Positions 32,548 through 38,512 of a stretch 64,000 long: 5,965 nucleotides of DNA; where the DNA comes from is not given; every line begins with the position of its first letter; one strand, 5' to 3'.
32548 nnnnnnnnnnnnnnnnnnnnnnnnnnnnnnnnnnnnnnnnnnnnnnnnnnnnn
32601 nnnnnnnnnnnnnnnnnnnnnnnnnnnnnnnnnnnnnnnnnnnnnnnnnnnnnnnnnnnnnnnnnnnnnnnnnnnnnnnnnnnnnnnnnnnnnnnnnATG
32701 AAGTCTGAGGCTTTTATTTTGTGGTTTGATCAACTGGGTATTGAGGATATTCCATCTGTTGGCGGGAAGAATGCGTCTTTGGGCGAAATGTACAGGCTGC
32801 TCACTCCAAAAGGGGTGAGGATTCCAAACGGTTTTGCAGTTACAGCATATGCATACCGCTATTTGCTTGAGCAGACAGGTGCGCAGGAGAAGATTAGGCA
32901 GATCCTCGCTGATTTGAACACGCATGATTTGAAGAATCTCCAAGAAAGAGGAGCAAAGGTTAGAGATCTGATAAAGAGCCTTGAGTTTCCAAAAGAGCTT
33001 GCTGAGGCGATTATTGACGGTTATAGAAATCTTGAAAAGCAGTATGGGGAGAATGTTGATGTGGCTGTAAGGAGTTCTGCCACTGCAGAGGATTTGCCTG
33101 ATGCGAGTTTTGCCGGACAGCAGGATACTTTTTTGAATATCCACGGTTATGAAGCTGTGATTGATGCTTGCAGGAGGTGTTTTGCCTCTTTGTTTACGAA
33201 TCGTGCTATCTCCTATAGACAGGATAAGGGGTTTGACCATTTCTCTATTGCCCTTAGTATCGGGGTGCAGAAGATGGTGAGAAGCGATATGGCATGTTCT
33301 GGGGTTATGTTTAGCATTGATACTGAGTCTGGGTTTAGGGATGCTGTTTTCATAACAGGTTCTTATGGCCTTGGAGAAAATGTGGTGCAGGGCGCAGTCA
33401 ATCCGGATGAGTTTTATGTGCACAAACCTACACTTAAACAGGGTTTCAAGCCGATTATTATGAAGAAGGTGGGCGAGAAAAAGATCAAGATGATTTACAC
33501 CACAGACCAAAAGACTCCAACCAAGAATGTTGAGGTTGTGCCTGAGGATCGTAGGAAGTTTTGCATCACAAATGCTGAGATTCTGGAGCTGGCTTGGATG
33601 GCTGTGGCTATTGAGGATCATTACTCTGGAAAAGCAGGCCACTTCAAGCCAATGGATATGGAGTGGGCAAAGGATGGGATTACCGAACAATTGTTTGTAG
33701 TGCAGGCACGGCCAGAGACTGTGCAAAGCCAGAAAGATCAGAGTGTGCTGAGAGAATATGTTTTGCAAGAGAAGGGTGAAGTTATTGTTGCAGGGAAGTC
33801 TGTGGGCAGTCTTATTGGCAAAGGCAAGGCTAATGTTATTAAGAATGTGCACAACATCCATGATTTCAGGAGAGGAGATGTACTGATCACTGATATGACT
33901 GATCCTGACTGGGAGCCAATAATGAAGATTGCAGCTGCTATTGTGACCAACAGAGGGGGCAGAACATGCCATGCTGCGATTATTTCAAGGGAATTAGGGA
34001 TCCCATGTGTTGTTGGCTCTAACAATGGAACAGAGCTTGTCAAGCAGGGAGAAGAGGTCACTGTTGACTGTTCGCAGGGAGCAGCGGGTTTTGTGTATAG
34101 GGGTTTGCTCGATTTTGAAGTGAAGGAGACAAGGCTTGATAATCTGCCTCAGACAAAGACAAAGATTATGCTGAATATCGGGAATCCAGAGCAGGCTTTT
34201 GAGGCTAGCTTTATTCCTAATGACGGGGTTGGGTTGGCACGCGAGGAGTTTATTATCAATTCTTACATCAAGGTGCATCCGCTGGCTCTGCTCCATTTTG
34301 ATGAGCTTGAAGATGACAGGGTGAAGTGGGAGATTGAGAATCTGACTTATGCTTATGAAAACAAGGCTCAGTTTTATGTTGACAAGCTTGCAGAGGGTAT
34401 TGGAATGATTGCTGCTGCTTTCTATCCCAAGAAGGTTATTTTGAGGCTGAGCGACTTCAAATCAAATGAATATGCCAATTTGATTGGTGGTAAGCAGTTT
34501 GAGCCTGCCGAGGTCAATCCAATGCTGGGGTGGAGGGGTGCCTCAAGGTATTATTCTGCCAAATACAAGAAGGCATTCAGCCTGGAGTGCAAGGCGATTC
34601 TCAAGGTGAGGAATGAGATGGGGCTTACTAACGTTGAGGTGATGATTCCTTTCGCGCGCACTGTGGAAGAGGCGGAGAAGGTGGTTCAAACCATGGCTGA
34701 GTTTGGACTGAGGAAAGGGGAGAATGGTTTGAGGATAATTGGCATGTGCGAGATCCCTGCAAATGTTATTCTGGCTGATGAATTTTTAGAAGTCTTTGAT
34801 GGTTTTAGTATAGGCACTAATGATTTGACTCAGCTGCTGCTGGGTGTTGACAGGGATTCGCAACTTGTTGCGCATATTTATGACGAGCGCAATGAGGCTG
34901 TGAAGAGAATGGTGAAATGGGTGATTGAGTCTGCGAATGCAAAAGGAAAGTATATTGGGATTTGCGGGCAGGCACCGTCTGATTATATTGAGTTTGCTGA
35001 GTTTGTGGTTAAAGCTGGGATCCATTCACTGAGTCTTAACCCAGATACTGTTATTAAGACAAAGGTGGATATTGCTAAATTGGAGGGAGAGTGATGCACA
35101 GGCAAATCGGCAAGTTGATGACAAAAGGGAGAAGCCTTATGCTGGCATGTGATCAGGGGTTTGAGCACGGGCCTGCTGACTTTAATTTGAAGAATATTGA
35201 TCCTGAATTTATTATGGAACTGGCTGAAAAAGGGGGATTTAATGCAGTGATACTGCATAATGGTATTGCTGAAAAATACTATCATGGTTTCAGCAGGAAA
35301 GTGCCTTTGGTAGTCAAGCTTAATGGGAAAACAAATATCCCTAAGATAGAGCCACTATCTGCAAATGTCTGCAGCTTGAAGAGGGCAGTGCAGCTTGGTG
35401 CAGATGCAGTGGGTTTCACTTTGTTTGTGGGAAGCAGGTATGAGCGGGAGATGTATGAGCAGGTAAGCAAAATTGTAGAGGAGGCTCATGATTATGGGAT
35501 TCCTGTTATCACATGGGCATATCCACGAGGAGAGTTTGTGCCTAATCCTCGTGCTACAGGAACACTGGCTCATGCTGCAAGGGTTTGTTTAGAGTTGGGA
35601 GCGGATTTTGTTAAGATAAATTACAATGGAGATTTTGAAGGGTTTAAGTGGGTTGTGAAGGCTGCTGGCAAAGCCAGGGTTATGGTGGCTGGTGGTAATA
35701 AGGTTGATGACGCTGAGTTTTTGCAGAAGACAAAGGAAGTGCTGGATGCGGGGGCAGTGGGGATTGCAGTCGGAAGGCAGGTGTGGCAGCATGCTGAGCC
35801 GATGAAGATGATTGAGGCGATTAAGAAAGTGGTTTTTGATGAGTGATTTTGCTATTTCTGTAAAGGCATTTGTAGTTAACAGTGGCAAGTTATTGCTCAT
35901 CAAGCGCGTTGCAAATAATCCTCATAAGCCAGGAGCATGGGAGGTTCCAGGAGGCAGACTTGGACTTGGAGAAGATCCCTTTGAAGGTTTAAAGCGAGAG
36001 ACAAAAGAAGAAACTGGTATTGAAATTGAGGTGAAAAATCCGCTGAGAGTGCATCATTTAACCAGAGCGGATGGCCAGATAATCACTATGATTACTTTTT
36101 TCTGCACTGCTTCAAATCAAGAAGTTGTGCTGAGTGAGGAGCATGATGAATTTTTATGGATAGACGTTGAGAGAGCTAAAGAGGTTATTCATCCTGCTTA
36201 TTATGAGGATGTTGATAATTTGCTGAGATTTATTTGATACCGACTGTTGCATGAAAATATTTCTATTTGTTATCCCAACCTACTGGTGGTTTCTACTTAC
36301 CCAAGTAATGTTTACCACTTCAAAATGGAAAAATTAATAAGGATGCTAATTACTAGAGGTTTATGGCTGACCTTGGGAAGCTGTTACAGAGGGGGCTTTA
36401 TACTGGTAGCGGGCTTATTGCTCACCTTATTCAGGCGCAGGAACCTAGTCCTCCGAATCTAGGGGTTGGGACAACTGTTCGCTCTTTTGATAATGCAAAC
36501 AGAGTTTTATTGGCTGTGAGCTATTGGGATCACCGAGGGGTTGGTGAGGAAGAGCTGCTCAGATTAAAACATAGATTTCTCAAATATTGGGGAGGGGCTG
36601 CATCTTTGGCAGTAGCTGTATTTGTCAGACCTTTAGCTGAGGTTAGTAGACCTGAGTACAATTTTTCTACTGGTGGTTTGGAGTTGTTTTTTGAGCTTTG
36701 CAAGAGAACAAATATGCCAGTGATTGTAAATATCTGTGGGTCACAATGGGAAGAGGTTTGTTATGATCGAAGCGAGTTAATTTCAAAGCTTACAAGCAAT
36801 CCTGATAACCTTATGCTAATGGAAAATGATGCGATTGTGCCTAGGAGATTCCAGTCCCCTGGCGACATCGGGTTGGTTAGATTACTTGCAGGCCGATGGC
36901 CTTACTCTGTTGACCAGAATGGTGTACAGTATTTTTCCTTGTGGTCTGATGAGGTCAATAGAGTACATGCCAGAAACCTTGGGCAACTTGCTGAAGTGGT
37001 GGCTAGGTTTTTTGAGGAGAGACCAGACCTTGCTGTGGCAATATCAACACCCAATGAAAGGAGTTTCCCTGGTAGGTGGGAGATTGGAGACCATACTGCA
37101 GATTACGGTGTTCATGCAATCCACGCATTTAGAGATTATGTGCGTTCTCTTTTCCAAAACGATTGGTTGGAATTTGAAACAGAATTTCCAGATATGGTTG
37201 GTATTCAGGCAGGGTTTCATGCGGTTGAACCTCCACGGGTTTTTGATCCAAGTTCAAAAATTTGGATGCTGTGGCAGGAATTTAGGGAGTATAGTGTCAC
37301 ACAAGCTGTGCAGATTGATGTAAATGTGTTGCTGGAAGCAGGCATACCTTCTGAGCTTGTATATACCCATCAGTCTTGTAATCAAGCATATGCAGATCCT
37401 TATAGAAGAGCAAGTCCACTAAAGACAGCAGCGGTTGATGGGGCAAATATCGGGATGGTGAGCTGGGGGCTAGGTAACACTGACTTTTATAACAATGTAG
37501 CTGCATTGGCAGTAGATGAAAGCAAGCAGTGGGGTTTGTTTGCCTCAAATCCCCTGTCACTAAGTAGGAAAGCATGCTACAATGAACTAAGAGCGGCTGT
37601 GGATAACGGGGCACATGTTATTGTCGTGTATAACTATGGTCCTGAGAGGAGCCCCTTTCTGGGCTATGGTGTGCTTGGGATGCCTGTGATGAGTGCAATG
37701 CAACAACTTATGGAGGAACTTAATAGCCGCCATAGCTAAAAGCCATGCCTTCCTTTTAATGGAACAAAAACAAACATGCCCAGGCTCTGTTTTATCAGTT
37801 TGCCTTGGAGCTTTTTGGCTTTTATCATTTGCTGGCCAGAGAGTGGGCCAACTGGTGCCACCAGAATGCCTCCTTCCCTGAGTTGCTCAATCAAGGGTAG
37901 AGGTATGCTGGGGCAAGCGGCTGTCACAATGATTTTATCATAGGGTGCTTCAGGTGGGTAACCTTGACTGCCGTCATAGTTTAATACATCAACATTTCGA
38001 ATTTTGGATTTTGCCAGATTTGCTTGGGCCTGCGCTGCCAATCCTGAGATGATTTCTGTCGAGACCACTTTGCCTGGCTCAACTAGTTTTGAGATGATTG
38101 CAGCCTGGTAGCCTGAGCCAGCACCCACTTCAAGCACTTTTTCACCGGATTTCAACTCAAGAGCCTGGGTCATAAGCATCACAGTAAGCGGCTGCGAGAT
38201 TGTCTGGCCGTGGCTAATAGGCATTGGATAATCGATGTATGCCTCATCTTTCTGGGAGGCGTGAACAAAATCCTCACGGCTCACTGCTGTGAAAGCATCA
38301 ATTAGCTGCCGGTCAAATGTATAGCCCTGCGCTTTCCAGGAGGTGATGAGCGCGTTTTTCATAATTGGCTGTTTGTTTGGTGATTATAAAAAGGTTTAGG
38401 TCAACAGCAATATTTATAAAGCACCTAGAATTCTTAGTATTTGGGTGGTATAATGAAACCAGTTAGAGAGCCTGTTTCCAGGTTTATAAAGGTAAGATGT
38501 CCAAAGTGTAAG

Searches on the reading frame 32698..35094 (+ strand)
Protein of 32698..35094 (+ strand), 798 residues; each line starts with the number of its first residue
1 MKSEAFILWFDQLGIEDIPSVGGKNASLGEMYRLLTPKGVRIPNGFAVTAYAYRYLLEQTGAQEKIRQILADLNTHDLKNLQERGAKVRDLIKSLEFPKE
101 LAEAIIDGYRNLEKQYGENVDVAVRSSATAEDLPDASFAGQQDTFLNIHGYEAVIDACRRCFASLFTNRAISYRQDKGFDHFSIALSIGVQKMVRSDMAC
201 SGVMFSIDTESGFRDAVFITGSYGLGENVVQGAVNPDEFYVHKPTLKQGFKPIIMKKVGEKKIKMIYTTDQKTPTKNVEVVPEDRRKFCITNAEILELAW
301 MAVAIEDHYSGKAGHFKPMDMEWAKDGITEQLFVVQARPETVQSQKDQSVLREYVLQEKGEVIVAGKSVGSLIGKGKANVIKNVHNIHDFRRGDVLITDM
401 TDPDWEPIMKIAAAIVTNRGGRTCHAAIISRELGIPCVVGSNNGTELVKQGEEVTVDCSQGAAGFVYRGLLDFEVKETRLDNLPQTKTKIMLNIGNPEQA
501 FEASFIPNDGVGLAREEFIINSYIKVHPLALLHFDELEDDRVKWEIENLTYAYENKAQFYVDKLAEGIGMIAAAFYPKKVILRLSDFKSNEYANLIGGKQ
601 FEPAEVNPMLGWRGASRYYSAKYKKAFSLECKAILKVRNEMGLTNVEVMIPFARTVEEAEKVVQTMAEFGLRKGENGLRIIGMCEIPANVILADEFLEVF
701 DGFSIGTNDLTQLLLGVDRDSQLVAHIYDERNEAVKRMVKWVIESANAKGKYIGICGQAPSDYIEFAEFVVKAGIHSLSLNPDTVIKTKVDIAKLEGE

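Call 21: find_homologous_proteins(query=window:32698-35094:+, max_evalue=1e-100)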
Query window:32698-35094:+ (798 aa): 8000 proteins with E <= 1e-100 among 8000 candidates; the best 120 are listed.
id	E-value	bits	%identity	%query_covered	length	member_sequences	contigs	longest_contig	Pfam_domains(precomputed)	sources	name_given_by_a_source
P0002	0.0e+0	1811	100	100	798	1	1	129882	PF00391.30,PF02896.25,PF01326.25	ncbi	ncbi:MAG: phosphoenolpyruvate synthase [Candidatus Woesearchaeota archaeon]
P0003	0.0e+0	1498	81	100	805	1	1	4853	PF00391.30,PF02896.25,PF01326.25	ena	-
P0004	0.0e+0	1495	81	100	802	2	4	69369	PF00391.30,PF02896.25,PF01326.25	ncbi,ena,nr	ncbi:MAG: phosphoenolpyruvate synthase [Nanoarchaeota archaeon]|nr:phosphoenolpyruvate synthase [Nan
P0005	0.0e+0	1477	79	100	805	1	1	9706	PF00391.30,PF02896.25,PF01326.25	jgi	jgi:pyruvate,water dikinase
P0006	0.0e+0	1457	78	100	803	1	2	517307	PF00391.30,PF02896.25,PF01326.25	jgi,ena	jgi:pyruvate, water dikinase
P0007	0.0e+0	1457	79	100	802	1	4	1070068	PF00391.30,PF02896.25,PF01326.25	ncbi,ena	-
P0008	0.0e+0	1457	79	100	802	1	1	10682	PF00391.30,PF02896.25,PF01326.25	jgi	jgi:pyruvate, water dikinase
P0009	0.0e+0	1454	79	100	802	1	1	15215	PF00391.30,PF02896.25,PF01326.25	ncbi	ncbi:MAG: phosphoenolpyruvate synthase [Nanoarchaeota archaeon]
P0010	0.0e+0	1454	79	100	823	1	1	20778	PF00391.30,PF02896.25,PF01326.25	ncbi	-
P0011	0.0e+0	1454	77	100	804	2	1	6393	PF00391.30,PF02896.25,PF01326.25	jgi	-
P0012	0.0e+0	1451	77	100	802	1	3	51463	PF00391.30,PF02896.25,PF01326.25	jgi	-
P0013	0.0e+0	1447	78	100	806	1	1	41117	PF00391.30,PF02896.25,PF01326.25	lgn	-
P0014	0.0e+0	1447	78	100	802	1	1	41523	PF00391.30,PF02896.25,PF01326.25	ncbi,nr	ncbi:phosphoenolpyruvate synthase [Candidatus Woesearchaeota archaeon]|nr:phosphoenolpyruvate syntha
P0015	0.0e+0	1441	78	99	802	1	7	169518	PF00391.30,PF02896.25,PF01326.25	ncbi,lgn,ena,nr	ncbi:phosphoenolpyruvate synthase [Candidatus Woesearchaeota archaeon]|nr:phosphoenolpyruvate syntha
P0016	0.0e+0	1436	78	100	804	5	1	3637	PF00391.30,PF02896.25,PF01326.25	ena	-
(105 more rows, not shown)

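Call 22: find_encoding_contigs(protein=P0004, flank=6000, max_places=3)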
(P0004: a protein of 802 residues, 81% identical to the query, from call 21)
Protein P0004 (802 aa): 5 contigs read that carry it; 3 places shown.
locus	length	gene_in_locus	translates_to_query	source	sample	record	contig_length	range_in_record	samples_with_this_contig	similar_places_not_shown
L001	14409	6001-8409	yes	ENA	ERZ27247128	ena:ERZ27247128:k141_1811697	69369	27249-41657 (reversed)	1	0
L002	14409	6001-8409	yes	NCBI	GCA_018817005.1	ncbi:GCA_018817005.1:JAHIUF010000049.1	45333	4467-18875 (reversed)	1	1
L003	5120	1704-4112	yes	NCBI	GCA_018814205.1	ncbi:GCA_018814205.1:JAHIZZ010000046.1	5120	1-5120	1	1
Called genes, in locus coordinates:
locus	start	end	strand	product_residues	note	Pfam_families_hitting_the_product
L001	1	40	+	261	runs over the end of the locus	PF01058:Oxidored_q6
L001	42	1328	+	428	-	PF00374:NiFeSe_Hases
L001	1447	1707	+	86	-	-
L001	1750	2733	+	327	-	PF03747:ADP_ribosyl_GH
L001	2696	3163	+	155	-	PF13517:FG-GAP_3 (faint)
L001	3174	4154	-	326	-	PF01966:HD (weak)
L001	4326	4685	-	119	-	PF00050:Kazal_1, PF07648:Kazal_2 (weak), PF00050:Kazal_1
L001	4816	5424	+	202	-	-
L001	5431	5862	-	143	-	PF02643:DUF192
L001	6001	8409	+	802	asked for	PF01326:PPDK_N, PF00391:PEP-utilizers, PF02896:PEP-utilizers_C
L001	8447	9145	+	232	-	PF12710:HAD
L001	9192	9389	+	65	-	-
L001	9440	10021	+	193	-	-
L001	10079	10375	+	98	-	PF01883:FeS_assembly_P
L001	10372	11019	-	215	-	PF00730:HhH-GPD, PF00633:HHH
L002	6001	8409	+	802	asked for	PF01326:PPDK_N, PF00391:PEP-utilizers, PF02896:PEP-utilizers_C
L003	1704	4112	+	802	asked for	PF01326:PPDK_N, PF00391:PEP-utilizers, PF02896:PEP-utilizers_C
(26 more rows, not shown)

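Call 23: find_encoding_contigs(protein=P0007, flank=6000, max_places=3)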
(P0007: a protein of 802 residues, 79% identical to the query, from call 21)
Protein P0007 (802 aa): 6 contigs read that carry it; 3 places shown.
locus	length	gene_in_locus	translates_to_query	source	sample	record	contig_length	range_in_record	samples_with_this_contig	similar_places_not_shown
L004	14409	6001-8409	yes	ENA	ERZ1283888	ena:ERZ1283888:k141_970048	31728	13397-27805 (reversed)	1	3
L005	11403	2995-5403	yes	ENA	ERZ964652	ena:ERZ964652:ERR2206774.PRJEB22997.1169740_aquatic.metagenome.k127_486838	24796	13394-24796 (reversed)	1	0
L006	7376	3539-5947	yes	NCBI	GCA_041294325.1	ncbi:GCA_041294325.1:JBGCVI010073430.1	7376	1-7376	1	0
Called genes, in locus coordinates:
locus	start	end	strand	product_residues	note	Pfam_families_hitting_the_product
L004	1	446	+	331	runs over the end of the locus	PF01515:PTA_PTB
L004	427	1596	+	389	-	PF00871:Acetate_kinase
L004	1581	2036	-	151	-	PF02643:DUF192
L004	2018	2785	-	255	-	PF00561:Abhydrolase_1, PF12146:Hydrolase_4 (weak), PF12697:Abhydrolase_6 (faint), PF20408:Abhydrolase_11 (faint), PF02129:Peptidase_S15 (faint), PF00326:Peptidase_S9 (weak), PF12695:Abhydrolase_5 (faint)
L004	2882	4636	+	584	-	PF01558:POR, PF02780:Transketolase_C (faint), PF01855:POR_N, PF17147:PFOR_II (weak)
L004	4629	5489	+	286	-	PF02775:TPP_enzyme_C, PF12367:PFO_beta_C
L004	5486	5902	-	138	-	PF04677:CwfJ_C_1, PF11969:DcpS_C (weak), PF01230:HIT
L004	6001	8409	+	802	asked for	PF01326:PPDK_N, PF00391:PEP-utilizers, PF02896:PEP-utilizers_C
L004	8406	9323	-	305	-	-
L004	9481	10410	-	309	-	-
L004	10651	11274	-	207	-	-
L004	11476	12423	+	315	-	PF13404:HTH_AsnC-type (faint), PF13412:HTH_24 (faint)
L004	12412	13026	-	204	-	PF07853:DUF1648, PF13630:SdpI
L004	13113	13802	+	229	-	PF00702:Hydrolase (weak), PF12710:HAD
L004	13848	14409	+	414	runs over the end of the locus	PF03952:Enolase_N, PF00113:Enolase_C, PF13378:MR_MLE_C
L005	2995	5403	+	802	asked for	PF01326:PPDK_N, PF00391:PEP-utilizers, PF02896:PEP-utilizers_C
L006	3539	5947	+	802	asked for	PF01326:PPDK_N, PF00391:PEP-utilizers, PF02896:PEP-utilizers_C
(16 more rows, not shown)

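Call 24: find_encoding_contigs(protein=P0006, flank=6000, max_places=3)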
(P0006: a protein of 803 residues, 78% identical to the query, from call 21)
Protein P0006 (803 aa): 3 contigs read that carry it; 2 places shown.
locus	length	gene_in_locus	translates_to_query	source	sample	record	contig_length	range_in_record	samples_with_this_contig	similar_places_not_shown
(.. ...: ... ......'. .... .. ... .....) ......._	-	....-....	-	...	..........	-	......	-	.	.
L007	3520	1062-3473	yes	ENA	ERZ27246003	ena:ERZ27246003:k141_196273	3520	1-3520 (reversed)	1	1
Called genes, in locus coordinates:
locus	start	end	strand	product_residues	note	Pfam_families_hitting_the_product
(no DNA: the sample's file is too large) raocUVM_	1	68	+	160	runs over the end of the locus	-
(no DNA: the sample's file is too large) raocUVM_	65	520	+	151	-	-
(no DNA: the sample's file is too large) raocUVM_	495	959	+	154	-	-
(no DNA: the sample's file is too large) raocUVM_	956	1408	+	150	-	-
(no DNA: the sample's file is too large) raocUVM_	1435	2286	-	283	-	-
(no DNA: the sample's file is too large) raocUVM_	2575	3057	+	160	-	PF00293:NUDIX, PF14815:NUDIX_4 (weak)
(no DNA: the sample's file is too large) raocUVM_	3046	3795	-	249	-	PF13604:AAA_30 (faint), PF13401:AAA_22 (faint), PF00004:AAA (weak), PF13173:AAA_14 (weak)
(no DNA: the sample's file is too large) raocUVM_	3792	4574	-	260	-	PF25199:nSTAND_NTPase5 (weak), PF13173:AAA_14 (weak)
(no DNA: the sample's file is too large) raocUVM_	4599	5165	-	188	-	PF00827:Ribosomal_L15e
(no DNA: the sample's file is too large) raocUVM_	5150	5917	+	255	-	PF05552:MS_channel_1st_1 (weak), PF00924:MS_channel_2nd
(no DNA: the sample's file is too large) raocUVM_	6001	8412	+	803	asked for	PF01326:PPDK_N, PF00391:PEP-utilizers, PF02896:PEP-utilizers_C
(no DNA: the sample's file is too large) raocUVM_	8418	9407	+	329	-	PF00044:Gp_dh_N, PF02800:Gp_dh_C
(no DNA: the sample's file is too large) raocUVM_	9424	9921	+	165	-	-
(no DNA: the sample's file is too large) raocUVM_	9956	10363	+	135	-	-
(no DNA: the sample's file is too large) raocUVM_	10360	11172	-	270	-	PF00142:Fer4_NifH (weak), PF01656:CbiA, PF02374:ArsA_ATPase, PF06564:CBP_BcsQ (weak), PF09140:MipZ (weak), PF10609:ParA, PF13614:AAA_31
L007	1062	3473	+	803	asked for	PF01326:PPDK_N, PF00391:PEP-utilizers, PF02896:PEP-utilizers_C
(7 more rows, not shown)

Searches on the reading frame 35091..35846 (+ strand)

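Call 18: search_protein_families(library=pfam, proteins=[window:35091-35846:+], max_evalue=0.01)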
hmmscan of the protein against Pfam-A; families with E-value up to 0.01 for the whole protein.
window:35091-35846:+ (251 aa): 1 family
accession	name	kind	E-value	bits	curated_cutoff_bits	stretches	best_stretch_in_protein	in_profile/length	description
PF01791.15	DeoC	-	1.5e-43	149.5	23.8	1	16-234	2-229/229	DeoC/LacD family aldolase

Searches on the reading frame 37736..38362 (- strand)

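Call 18: search_protein_families(library=pfam, proteins=[window:37736-38362:-], max_evalue=0.01)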
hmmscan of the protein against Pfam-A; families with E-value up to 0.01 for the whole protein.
window:37736-38362:- (208 aa): 8 families
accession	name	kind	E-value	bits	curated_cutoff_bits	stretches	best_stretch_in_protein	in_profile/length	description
PF01135.25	PCMT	-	2.4e-62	210.9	20.3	1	2-205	3-208/210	Protein-L-isoaspartate(D-aspartate) O-methyltransferase (PCMT)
PF00398.26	RrnaAD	-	2.4e-07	30.5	24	1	66-161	24-119/263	Ribosomal RNA adenine dimethylase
PF13649.12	Methyltransf_25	-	3.3e-06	28.1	27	1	76-150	1-74/97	Methyltransferase domain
PF01189.24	Methyltr_RsmB-F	-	1.3e-05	25.4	27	1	66-151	2-90/199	16S rRNA methyltransferase RsmB/F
PF13847.12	Methyltransf_31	-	9.2e-05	22.6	27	1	71-153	2-87/145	Methyltransferase domain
PF05175.20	MTS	-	0.00015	21.9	23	1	63-145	22-103/170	Methyltransferase small domain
PF08704.16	GCD14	-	0.00021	21.5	26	1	54-124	22-94/247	tRNA methyltransferase complex GCD14 subunit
PF08242.18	Methyltransf_12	-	0.0013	19.9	30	1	77-148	1-73/98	Methyltransferase domain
